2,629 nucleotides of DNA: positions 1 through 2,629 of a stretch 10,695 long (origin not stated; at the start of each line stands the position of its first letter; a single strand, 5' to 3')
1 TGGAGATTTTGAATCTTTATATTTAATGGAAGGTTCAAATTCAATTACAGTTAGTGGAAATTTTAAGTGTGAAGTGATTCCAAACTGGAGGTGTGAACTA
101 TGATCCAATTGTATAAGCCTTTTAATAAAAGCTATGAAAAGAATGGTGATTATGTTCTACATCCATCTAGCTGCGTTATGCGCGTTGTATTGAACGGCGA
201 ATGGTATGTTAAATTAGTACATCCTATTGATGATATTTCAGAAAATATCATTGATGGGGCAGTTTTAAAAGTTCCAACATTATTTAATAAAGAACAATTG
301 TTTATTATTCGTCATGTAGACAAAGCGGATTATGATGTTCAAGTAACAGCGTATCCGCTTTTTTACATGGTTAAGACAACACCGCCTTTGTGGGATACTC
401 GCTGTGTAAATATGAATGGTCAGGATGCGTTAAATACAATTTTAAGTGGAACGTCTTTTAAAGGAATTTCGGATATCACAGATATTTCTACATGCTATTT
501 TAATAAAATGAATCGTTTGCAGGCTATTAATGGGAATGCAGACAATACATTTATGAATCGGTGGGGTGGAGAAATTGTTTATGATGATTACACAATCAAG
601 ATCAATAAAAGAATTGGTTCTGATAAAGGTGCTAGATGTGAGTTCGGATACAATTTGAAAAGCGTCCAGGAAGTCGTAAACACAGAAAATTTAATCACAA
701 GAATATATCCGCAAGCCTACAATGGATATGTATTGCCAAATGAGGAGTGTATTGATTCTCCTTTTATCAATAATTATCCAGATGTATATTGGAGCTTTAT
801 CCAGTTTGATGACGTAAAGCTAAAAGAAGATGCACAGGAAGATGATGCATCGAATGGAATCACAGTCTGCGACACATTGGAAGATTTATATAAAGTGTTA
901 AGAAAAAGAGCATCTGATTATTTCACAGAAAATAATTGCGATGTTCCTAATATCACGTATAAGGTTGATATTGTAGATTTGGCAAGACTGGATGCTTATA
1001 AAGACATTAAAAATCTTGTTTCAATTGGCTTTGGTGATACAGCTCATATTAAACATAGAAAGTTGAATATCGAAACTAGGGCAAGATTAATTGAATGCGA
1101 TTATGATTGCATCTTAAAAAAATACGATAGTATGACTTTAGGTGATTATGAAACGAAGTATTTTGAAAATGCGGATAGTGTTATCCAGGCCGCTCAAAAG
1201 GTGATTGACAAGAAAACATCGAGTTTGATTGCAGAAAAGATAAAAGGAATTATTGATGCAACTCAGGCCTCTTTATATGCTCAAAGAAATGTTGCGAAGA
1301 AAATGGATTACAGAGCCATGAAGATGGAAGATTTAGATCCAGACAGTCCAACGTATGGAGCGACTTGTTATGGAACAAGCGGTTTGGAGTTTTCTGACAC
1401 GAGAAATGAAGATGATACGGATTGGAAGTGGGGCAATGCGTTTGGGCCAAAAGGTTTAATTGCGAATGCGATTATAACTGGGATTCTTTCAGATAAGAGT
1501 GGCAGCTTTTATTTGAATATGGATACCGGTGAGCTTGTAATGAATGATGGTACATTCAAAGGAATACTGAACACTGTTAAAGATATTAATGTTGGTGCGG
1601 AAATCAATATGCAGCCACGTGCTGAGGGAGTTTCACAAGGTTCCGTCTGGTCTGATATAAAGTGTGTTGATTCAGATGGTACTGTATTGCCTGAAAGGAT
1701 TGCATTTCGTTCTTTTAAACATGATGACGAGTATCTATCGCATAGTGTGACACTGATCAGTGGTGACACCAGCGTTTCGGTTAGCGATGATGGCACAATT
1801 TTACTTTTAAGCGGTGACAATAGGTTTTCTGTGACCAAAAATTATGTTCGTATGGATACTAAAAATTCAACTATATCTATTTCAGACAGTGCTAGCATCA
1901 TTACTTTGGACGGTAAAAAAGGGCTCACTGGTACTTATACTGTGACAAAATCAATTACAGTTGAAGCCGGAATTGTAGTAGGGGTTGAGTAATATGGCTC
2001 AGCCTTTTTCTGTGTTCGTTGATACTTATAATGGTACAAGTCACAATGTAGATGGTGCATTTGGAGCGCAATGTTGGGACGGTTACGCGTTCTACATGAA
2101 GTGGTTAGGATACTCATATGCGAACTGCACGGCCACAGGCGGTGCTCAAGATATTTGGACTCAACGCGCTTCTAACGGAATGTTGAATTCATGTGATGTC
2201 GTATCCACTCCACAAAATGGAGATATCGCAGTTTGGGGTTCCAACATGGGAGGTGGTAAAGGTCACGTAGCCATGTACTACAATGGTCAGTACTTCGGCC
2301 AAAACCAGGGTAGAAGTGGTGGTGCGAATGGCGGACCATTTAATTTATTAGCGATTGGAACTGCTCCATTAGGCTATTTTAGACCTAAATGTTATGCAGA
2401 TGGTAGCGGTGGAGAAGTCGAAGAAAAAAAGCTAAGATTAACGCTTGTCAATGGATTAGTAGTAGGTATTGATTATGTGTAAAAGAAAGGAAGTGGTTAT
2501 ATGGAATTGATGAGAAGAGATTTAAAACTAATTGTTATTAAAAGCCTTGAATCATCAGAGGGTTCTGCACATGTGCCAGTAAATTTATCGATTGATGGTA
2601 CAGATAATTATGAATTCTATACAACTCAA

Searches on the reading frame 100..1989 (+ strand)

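Call 89: search_protein_families(library=pfam, proteins=[window:100-1989:+], max_evalue=0.001)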
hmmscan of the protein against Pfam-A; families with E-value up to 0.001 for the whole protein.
window:100-1989:+ (630 aa): 1 family
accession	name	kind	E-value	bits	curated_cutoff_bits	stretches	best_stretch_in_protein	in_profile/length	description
PF06605.17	Prophage_tail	-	2.6e-18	67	31.3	1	108-343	21-232/250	Prophage endopeptidase tail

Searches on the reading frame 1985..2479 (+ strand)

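Call 89: search_protein_families(library=pfam, proteins=[window:1985-2479:+], max_evalue=0.001)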
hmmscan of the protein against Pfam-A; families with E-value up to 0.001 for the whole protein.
window:1985-2479:+ (165 aa): 1 family
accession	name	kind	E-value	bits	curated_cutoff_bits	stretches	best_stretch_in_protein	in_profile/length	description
PF05257.22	CHAP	-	2.7e-05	25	26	1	23-97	5-65/81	CHAP domain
